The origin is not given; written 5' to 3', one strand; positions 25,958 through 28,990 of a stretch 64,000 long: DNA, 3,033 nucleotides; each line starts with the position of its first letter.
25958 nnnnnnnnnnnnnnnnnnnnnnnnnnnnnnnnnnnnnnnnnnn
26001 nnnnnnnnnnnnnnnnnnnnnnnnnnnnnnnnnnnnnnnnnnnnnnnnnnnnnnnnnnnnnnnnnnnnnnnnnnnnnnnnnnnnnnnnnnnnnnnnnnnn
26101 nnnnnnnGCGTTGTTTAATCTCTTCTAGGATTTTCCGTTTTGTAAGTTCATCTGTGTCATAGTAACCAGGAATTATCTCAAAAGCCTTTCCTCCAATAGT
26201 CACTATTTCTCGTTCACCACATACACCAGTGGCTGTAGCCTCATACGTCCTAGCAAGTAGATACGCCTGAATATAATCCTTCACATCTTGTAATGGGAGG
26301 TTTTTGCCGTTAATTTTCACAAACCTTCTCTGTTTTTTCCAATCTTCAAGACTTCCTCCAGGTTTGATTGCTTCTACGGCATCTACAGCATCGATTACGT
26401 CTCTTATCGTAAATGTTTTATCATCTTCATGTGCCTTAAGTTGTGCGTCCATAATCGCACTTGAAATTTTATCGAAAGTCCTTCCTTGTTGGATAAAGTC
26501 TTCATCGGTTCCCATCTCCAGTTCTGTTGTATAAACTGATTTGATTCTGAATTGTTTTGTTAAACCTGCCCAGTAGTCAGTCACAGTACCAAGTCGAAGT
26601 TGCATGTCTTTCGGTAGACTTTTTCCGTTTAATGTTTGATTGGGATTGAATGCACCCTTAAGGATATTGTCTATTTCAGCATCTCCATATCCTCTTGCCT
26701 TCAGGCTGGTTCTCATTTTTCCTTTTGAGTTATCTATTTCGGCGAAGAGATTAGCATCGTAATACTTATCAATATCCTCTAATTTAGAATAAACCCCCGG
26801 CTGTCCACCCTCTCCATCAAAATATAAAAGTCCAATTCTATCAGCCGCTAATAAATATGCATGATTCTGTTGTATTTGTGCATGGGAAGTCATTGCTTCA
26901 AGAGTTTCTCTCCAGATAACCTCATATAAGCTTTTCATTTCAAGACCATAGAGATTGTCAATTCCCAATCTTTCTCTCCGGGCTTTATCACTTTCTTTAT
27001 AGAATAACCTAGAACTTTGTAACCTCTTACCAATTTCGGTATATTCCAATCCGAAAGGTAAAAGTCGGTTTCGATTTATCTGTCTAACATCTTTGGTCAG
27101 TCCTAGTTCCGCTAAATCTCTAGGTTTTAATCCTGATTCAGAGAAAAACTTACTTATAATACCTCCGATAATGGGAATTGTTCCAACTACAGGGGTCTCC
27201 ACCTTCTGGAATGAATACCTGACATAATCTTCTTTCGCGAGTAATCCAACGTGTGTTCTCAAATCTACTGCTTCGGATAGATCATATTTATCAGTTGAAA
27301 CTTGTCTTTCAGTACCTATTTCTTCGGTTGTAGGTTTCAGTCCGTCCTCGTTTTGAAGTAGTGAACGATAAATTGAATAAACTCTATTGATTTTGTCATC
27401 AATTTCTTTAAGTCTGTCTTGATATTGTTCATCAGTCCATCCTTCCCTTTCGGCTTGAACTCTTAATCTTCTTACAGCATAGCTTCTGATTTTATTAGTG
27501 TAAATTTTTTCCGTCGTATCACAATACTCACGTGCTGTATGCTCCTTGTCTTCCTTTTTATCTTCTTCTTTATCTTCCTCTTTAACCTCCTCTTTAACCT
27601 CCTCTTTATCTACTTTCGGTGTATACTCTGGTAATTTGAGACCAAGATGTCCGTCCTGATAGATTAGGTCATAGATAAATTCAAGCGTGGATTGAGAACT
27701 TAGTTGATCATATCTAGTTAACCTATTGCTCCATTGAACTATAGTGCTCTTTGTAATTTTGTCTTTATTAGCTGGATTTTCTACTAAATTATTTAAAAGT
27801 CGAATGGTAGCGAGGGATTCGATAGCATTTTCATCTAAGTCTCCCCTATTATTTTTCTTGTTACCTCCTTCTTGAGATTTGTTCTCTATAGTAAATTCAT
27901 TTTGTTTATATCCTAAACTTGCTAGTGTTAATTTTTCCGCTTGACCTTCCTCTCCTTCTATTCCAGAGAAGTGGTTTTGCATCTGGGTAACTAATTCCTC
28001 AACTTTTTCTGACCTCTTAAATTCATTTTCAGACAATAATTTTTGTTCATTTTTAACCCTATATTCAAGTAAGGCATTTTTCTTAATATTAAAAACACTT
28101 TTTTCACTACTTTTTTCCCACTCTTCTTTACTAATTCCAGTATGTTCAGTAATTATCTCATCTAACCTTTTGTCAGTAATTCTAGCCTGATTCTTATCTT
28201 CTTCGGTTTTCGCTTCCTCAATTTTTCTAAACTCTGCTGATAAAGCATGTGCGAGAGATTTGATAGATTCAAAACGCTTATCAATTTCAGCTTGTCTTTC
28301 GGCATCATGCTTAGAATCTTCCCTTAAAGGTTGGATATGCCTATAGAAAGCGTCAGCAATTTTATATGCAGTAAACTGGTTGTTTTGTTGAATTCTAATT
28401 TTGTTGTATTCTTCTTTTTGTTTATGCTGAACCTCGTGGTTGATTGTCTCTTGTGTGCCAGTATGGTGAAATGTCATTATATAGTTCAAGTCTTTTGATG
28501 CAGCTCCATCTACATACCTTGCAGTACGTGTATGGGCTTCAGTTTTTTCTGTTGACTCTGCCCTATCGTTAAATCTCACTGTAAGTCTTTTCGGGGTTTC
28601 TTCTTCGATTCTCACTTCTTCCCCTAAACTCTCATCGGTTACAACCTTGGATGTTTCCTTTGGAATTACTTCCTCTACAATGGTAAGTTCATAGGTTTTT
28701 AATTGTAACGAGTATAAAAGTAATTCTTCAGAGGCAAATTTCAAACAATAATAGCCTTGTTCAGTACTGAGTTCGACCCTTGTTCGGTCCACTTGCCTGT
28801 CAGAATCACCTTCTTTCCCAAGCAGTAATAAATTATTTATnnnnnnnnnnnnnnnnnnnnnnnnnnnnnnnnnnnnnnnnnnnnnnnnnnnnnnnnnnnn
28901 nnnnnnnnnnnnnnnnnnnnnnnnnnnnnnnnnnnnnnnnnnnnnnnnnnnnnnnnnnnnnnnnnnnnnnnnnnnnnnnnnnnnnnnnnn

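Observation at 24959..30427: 1822-aa charged coiled-coil giant with a C-terminal membrane hairpin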

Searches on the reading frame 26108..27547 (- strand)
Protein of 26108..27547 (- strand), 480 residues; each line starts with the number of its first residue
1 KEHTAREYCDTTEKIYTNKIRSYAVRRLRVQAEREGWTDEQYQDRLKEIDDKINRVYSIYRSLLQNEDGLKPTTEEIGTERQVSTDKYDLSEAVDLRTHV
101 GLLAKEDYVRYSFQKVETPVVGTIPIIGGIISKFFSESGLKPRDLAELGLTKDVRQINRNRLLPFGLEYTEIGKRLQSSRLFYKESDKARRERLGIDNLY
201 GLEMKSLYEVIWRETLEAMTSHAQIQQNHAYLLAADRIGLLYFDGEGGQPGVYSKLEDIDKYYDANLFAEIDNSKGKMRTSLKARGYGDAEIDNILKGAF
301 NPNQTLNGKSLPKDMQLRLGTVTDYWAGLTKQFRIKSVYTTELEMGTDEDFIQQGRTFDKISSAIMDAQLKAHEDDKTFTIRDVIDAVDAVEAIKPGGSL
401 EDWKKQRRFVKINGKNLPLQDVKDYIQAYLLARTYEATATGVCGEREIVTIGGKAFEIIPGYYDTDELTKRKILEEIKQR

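Call 29: search_protein_families(library=pfam, proteins=[window:26108-27547:-], max_evalue=5)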
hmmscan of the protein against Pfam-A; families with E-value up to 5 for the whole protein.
window:26108-27547:- (480 aa): 2 families
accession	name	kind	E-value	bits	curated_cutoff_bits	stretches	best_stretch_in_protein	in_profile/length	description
PF17267.7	DUF5333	-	0.01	16.5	27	0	14-74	28-87/110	Family of unknown function (DUF5333)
PF16809.10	NleF_casp_inhib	-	0.043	14.3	24.1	1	39-100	6-69/145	NleF caspase inhibitor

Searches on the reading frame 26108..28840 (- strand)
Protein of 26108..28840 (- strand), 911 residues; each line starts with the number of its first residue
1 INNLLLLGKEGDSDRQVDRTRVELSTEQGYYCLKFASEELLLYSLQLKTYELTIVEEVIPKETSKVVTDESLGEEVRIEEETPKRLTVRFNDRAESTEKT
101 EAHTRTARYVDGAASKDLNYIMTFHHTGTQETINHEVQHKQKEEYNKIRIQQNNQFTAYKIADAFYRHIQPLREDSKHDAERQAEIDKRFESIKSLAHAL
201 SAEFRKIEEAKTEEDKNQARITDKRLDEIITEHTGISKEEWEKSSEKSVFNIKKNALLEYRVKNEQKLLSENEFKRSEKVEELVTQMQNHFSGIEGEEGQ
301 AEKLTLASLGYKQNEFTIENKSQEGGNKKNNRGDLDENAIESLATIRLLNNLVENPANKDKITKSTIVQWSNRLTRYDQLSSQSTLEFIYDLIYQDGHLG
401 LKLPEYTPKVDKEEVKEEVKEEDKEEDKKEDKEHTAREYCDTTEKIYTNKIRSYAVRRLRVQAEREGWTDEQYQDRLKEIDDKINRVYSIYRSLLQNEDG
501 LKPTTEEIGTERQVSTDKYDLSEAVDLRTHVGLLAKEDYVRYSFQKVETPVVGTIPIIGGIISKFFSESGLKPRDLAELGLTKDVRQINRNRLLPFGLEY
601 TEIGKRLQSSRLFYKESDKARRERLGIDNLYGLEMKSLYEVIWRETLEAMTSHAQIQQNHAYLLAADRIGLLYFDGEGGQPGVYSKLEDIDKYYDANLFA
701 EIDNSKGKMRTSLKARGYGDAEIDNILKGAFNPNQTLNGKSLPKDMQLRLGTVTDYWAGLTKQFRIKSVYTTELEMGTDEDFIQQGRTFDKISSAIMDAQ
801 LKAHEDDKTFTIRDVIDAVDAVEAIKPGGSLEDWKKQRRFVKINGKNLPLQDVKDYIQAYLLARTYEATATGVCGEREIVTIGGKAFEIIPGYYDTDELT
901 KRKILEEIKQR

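Call 49: search_solved_structures(query=A6, max_evalue=10, show_alignments=2)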
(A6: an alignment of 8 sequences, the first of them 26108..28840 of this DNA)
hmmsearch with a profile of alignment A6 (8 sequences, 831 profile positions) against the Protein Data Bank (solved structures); distinct sequences matched with E-value up to 10: 2.
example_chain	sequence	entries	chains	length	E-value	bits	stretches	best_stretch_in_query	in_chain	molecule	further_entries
3qi3_A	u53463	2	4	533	0.32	12.6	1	173-228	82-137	High affinity cGMP-specific 3',5'-cyclic phosphodiesterase 9A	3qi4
4qge_A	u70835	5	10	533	0.32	12.6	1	173-228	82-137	Phosphodiesterase 9A | High affinity cGMP-specific 3',5'-cyclic phosphodiesterase 9A | Isoform PDE9A2 of High affinity cGMP-specific 3',5'-cyclic phosphodiester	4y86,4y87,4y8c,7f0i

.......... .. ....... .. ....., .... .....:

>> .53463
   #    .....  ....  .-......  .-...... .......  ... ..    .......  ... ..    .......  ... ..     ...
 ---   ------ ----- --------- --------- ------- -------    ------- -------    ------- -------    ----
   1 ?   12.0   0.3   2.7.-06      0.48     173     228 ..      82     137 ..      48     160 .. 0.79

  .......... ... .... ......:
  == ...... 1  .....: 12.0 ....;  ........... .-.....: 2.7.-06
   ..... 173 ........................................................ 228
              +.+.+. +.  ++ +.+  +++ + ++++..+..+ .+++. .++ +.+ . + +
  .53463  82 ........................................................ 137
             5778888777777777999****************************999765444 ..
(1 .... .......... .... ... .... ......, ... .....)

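Call 69: predict_structure(alignment_id=A6)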
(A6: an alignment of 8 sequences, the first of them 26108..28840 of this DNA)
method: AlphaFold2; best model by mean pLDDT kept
length: 911 residues; sequences in the alignment: 8
mean_pLDDT: 58.4   pTM: 0.36
mean pLDDT of the five models: 58.4, 58.2, 55.1, 54.5, 51.8
residues with pLDDT >= 90: 12; 70-90: 242; 50-70: 306; < 50: 351
segments of 3 or more residues with pLDDT < 50: 1-17, 60-69, 73-82, 93-128, 143-182, 244-257, 259-274, 321-330, 410-427, 511-567, 569-599, 611-631, 651-659, 672-686, 768-776, 872-896, 909-911
pLDDT, mean of each block of 10 residues (from residue 1): 37 49 55 60 58 57 45 47 56 44 38 40 42 51 47 40 36 39 55 63 63 57 63 61 47 47 47 57 68 54 72 59 40 68 88 80 79 79 90 81 70 38 46 74 85 86 82 84 88 79 75 30 30 39 34 35 46 43 41 45 55 46 46 61 57 43 57 38 47 57 70 60 64 71 69 81 60 48 76 89 81 82 70 70 84 82 66 39 37 46 56 37
secondary structure, 60 per line:
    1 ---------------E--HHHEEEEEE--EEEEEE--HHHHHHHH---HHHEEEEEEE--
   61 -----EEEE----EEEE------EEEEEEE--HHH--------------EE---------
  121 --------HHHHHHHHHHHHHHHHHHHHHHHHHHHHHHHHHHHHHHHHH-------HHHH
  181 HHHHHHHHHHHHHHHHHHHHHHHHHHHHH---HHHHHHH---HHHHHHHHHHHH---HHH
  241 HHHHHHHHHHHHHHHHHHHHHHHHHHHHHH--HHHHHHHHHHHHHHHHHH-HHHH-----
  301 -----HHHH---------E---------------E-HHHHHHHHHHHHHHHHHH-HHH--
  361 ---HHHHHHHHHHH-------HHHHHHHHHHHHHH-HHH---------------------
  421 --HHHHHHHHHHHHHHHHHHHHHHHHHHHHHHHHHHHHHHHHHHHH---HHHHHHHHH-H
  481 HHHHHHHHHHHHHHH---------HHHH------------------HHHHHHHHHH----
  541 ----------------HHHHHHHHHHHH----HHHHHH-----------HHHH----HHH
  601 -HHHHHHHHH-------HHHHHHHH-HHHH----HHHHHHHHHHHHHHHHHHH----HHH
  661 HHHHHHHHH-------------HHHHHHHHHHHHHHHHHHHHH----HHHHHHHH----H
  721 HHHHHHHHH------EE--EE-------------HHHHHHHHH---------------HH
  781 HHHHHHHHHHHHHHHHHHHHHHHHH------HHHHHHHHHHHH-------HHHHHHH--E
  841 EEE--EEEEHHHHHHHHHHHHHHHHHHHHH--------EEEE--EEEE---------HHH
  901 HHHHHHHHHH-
elements in order (helices of 4 or more, strands of 3 or more residues): E22-27 E30-35 H38-45 E52-58 E66-69 E74-77 E84-90 H129-169 H177-209 H213-219 H223-234 H238-270 H273-290 H292-295 H306-309 H337-354 H364-374 H382-395 H423-466 H470-478 H480-495 H505-508 H527-536 H557-568 H573-578 H590-593 H602-610 H618-625 H627-630 H635-653 H658-669 H683-703 H708-715 H720-729 H755-763 H779-805 H812-823 H831-837 E840-843 E846-849 H850-870 E879-882 E885-888 H898-910
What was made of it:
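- AF2 secondary structure puts it near the start of a long helix preceded by beta-strands (call 69).
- Tried and rejected: AF2 on residues 530-1440 with 8 diverse rows gave pLDDT 58 and is only partly usable (call 69).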

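Call 71: fold_search(model_id=the predicted structure, library=pdb)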
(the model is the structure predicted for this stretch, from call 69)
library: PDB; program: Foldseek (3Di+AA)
matches with E <= 10: 20; with E <= 0.001: 0
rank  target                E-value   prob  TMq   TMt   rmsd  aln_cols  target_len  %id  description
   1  7wdb_A                2.9e+00  0.04  0.08  0.10  23.8       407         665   11  Human TRPC5 channel in complex with riluzole (released 2022-04-13)
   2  8g3d_1L               4.2e+00  0.01  0.05  0.06  52.2       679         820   12  48-nm doublet microtubule from Tetrahymena thermophila strain K40R (released 2023-06-14)
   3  4igg_B                4.6e+00  0.01  0.06  0.06  28.4       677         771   10  Full-length human alpha-catenin crystal structure (released 2012-12-26)
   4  5w9d_B                4.8e+00  0.08  0.07  0.20  12.2       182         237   10  Estrogen Receptor Alpha Ligand Binding Domain C381S, C417S, C530S Mutant in Complex with Endoxifen (released 2017-10-11)
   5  1wqg                  6.4e+00  0.28  0.07  0.25   5.3        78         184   13  Crystal structure of ribosome recycling factor from Mycobacterium Tuberculosis (released 2005-02-22)
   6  5e14_B                6.4e+00  0.06  0.07  0.20  12.7       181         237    9  Crystal Structure of the ER-alpha Ligand-binding Domain in Complex with the Cyclofenil Derivative 4,4'-{[(3R)-3-phenyl (released 2016-05-04)
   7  5tmw_B                6.4e+00  0.06  0.07  0.19  11.2       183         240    8  Crystal Structure of the ER-alpha Ligand-binding Domain (Y537S) in Complex with the OBHS derivative, 4-acetamidophenyl (released 2017-01-18)
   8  4kb4                  6.7e+00  0.28  0.07  0.25   5.4        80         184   14  Crystal structure of ribosome recycling factor mutant R31A from Mycobacterium tuberculosis (released 2014-03-12)
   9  5kr9_B                6.7e+00  0.06  0.07  0.20  12.3       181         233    9  Crystal Structure of the ER-alpha Ligand-binding Domain (Y537S) in Complex with Coumestrol (released 2017-02-15)
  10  1eh1                  7.0e+00  0.41  0.07  0.28   4.2        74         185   16  RIBOSOME RECYCLING FACTOR FROM THERMUS THERMOPHILUS (released 2000-11-15)
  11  4xi3_A                7.0e+00  0.06  0.07  0.19  12.1       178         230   10  Estrogen Receptor Alpha Ligand Binding Domain in Complex with Bazedoxifene (released 2016-01-13)
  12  6vgh_B                7.0e+00  0.05  0.07  0.19  11.2       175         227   10  Estrogen Receptor Alpha Ligand Binding Domain Y537S Mutant In Complex with Lasofoxifene (released 2020-02-12)
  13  3erd_A                7.0e+00  0.05  0.07  0.19  12.0       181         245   10  HUMAN ESTROGEN RECEPTOR ALPHA LIGAND-BINDING DOMAIN IN COMPLEX WITH DIETHYLSTILBESTROL AND A GLUCOCORTICOID RECEPTOR I (released 1999-04-08)
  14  8q87_BR               7.0e+00  0.02  0.05  0.13  22.7       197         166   16  Structure of the G. gallus 80S rotated ribosome in complex with eEF2 and SERBP1 (released 2024-08-28)
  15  4kb2                  7.3e+00  0.21  0.07  0.25   6.0        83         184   13  Crystal structure of ribosome recycling factor mutant R109A from Mycobacterium tuberculosis (released 2014-03-12)
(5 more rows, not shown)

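Call 75: fold_search(model_id=the predicted structure, library=viral)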
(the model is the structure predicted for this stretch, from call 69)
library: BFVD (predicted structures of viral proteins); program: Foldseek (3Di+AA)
matches with E <= 10: 109; with E <= 0.001: 0
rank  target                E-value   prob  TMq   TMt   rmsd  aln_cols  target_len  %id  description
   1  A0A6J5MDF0            3.9e-02  0.18  0.10  0.09  36.3       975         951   10  Lysozyme [uncultured Caudovirales phage]
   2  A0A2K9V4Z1            1.3e-01  0.08  0.06  0.06  53.8       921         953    9  Lysozyme [Erwinia phage vB_EamP-S2]
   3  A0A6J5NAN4            1.5e-01  0.08  0.06  0.09  37.7       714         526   11  Uncharacterized protein [uncultured Caudovirales phage]
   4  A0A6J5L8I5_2          1.5e-01  0.25  0.07  0.07  34.8       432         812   11  Borrelia P83100 [uncultured Caudovirales phage]
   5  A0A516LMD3            1.9e-01  0.06  0.06  0.07  30.9       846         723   10  (no name in the UniProt tables at hand)
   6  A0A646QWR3            2.3e-01  0.06  0.07  0.05  37.4       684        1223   12  (no name in the UniProt tables at hand)
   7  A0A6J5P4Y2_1          2.5e-01  0.12  0.07  0.06  20.5       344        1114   14  Uncharacterized protein [uncultured Caudovirales phage]
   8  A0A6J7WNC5            3.8e-01  0.04  0.06  0.08  42.4       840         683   13  Uncharacterized protein [uncultured Caudovirales phage]
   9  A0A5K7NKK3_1          6.9e-01  0.02  0.06  0.06  33.9       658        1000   13  (no name in the UniProt tables at hand)
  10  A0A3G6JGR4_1          7.2e-01  0.05  0.07  0.05  43.8       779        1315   12  Uncharacterized protein [Lactobacillus phage ViSo-2018a]
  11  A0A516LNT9            8.2e-01  0.05  0.09  0.08  35.4       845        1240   13  (no name in the UniProt tables at hand)
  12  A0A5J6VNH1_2          8.6e-01  0.08  0.12  0.11  33.0       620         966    9  Uncharacterized protein [Megaviridae environmental sample]
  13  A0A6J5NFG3            9.0e-01  0.05  0.06  0.10  24.6       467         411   12  Acyltransferase [uncultured Caudovirales phage]
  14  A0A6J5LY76            9.4e-01  0.03  0.07  0.07  37.9       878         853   11  Phage tail tape measure protein [uncultured Caudovirales phage]
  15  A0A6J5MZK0            1.1e+00  0.04  0.09  0.10  39.8       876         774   10  Uncharacterized protein [uncultured Caudovirales phage]
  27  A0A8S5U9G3            2.0e+00  0.02  0.07  0.05  42.1       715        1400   12  Minor tail protein [Siphoviridae sp. ctKNZ79]
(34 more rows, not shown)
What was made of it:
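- The AF2 model of the module is low-confidence, and Foldseek found nothing (calls 69, 71, 75). The weak, non-significant Foldseek hits in BFVD were mostly long helical phage proteins (call 75). BFVD TM-scores are below 0.12 (call 75).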

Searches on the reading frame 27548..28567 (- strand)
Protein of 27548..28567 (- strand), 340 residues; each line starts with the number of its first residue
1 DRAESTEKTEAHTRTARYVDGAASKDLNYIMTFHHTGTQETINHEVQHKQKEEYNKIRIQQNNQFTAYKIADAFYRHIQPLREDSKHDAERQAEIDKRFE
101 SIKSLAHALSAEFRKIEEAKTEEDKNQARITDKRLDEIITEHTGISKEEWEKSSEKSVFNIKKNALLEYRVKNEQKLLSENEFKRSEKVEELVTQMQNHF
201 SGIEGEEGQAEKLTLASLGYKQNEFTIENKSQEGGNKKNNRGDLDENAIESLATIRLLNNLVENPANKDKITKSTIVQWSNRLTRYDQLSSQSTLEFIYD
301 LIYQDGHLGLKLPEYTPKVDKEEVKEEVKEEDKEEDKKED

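Call 29: search_protein_families(library=pfam, proteins=[window:27548-28567:-], max_evalue=5)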
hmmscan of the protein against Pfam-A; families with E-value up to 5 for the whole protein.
window:27548-28567:- (340 aa): 1 family
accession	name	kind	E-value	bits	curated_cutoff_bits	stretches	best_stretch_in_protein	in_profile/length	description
PF20091.5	Abhydrolase_10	-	0.022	14.2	23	1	209-287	15-94/429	Alpha/beta hydrolase domain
